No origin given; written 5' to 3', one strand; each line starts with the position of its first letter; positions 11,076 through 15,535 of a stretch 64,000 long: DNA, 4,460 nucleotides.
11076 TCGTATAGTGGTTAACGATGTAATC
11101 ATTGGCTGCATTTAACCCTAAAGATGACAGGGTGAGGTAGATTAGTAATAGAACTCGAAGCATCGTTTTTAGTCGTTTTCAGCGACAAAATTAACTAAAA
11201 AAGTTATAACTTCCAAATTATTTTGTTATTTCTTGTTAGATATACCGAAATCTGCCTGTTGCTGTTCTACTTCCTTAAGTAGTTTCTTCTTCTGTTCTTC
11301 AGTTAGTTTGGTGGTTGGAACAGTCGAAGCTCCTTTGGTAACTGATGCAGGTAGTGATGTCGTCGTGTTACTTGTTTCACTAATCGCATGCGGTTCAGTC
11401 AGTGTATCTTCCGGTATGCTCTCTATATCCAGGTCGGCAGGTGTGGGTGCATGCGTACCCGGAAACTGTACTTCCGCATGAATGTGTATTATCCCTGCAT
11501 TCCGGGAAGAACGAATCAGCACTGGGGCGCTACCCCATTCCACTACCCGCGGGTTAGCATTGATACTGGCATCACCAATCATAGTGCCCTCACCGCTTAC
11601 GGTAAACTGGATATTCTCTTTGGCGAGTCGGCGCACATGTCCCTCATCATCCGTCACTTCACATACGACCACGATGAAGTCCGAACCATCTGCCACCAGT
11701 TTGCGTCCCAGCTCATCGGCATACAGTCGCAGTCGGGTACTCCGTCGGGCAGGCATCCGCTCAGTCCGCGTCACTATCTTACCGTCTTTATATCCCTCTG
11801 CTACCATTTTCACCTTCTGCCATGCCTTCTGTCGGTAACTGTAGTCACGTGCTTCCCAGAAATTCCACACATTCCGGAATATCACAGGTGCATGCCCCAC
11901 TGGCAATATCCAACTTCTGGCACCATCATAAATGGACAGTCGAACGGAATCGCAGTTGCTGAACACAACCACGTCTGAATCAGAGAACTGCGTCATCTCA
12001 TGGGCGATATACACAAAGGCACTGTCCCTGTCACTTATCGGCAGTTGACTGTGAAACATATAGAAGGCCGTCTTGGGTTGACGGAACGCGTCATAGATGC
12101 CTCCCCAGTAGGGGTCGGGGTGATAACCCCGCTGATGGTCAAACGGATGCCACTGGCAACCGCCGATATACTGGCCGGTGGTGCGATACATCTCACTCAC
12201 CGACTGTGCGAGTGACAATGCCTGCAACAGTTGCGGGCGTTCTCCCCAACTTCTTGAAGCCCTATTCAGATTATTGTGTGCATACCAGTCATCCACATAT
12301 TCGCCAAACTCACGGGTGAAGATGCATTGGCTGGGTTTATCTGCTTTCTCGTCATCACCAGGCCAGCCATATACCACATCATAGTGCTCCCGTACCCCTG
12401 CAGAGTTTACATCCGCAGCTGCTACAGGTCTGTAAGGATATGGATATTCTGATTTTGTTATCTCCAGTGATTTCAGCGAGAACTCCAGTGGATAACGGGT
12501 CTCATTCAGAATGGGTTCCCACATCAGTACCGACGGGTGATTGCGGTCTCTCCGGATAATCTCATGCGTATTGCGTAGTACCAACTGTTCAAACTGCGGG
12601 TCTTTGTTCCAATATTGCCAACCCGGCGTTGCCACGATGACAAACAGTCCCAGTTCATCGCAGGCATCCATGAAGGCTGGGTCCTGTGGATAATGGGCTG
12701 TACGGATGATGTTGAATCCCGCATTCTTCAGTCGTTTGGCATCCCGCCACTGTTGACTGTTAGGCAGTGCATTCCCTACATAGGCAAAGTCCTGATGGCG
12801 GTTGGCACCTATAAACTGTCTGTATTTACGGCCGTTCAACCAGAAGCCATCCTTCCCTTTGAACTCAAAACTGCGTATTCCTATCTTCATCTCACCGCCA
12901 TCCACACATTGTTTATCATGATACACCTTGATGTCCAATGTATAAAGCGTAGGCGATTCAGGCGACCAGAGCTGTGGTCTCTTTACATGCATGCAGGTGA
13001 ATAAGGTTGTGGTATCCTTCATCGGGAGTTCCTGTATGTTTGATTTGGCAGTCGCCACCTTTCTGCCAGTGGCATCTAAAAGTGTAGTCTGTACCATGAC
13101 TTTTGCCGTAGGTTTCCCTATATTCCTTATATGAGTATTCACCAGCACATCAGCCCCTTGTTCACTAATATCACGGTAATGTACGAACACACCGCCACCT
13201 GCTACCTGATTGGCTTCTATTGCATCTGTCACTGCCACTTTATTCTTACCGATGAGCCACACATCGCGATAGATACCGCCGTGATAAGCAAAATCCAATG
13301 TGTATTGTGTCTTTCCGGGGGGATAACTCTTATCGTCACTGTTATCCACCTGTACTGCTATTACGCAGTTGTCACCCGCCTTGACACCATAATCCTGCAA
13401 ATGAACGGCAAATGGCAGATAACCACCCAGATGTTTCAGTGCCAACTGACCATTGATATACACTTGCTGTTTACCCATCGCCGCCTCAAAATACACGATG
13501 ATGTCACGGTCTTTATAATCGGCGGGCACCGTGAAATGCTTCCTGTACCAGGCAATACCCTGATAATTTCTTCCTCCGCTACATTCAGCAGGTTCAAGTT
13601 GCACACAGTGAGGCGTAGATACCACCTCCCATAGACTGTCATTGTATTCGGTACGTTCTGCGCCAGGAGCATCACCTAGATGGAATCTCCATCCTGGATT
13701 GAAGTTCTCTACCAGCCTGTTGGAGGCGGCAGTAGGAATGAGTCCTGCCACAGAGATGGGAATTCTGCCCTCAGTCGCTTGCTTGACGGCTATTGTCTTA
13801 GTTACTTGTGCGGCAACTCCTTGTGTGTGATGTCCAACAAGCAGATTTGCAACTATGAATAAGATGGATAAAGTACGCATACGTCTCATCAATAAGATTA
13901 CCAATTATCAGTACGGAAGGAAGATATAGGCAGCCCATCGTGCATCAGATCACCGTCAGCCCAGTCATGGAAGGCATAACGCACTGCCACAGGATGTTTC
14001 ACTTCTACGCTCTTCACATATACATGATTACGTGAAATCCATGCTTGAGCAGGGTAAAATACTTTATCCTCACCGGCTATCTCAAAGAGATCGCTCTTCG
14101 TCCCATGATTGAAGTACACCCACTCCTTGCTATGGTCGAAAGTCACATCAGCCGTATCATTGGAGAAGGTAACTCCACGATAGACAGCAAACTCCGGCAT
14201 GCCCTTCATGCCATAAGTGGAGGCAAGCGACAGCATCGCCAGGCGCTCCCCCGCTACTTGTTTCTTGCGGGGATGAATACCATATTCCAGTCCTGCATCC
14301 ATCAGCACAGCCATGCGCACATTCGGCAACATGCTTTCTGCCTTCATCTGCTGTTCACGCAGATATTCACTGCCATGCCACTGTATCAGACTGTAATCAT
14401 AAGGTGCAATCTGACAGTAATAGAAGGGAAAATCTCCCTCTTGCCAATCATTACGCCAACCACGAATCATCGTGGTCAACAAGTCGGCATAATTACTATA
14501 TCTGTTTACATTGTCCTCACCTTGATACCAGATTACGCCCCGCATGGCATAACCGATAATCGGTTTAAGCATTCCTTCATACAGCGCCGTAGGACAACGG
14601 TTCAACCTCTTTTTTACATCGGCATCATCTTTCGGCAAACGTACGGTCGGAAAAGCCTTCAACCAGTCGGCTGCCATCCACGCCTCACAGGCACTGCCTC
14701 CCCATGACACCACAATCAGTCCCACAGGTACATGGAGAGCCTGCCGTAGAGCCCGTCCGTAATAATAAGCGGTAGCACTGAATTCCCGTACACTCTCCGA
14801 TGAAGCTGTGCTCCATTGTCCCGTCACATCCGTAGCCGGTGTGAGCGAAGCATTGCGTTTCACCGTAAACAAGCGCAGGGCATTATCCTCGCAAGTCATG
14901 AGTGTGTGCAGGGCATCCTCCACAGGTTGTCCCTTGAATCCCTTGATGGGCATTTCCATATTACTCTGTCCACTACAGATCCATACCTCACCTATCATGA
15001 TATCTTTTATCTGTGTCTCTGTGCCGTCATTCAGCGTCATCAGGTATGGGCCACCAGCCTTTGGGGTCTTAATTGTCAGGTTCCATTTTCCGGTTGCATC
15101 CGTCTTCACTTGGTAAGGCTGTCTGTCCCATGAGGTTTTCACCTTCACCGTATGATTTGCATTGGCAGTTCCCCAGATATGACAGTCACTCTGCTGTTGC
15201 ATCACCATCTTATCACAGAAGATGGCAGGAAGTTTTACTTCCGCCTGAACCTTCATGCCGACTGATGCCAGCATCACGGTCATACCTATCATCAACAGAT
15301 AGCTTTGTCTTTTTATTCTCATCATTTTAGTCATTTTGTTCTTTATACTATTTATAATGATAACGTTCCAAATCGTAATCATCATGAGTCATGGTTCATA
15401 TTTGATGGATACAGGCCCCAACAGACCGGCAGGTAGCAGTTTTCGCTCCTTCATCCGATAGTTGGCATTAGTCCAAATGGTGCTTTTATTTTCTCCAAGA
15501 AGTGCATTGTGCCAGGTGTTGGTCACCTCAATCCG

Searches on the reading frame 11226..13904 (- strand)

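Call 37: search_protein_families(library=pfam, proteins=[window:11226-13904:-])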
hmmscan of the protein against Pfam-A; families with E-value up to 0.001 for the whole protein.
window:11226-13904:- (892 aa): 5 families
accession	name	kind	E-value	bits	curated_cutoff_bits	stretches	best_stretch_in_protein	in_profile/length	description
PF02836.23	Glyco_hydro_2_C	-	4.6e-23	82.3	21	1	352-475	6-142/302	Glycosyl hydrolases family 2, TIM barrel domain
PF02837.24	Glyco_hydro_2_N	-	5.1e-19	69.3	28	1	66-218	2-166/169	Glycosyl hydrolases family 2, sugar binding domain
PF00703.27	Glyco_hydro_2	-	1.2e-16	61.9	23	1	240-344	7-109/109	Glycosyl hydrolases family 2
PF18565.7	Glyco_hydro2_C5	-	4e-12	46.4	32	1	734-811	8-93/103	Glycoside hydrolase family 2 C-terminal domain 5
PF21467.3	BetaGal_gal-bd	-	0.00042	20.8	27.3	0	118-154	2-36/62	Beta-galactosidase, galactose-binding domain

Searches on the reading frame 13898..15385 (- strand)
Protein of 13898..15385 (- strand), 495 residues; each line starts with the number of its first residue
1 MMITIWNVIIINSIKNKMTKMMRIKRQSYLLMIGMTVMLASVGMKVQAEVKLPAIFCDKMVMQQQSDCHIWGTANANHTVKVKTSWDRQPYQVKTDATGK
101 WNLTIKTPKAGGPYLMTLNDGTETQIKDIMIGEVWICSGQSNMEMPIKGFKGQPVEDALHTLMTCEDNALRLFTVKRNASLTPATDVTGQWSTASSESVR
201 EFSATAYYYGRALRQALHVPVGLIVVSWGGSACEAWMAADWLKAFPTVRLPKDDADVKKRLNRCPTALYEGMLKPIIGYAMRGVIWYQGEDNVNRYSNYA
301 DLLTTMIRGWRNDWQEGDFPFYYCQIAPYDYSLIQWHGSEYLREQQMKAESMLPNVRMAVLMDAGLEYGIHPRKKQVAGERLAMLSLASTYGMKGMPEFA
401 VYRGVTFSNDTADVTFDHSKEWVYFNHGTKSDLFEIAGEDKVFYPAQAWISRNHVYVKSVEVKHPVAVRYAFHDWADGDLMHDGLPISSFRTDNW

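Call 37: search_protein_families(library=pfam, proteins=[window:13898-15385:-])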
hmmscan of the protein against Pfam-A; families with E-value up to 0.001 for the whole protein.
window:13898-15385:- (495 aa): 2 families
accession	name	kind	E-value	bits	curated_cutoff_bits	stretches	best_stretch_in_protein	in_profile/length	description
PF03629.24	SASA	-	1.9e-16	60.8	24.8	1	133-359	3-194/226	Carbohydrate esterase, sialic acid-specific acetylesterase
PF17936.7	Big_6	-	0.00037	21.1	27.6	1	65-120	12-68/83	Bacterial Ig domain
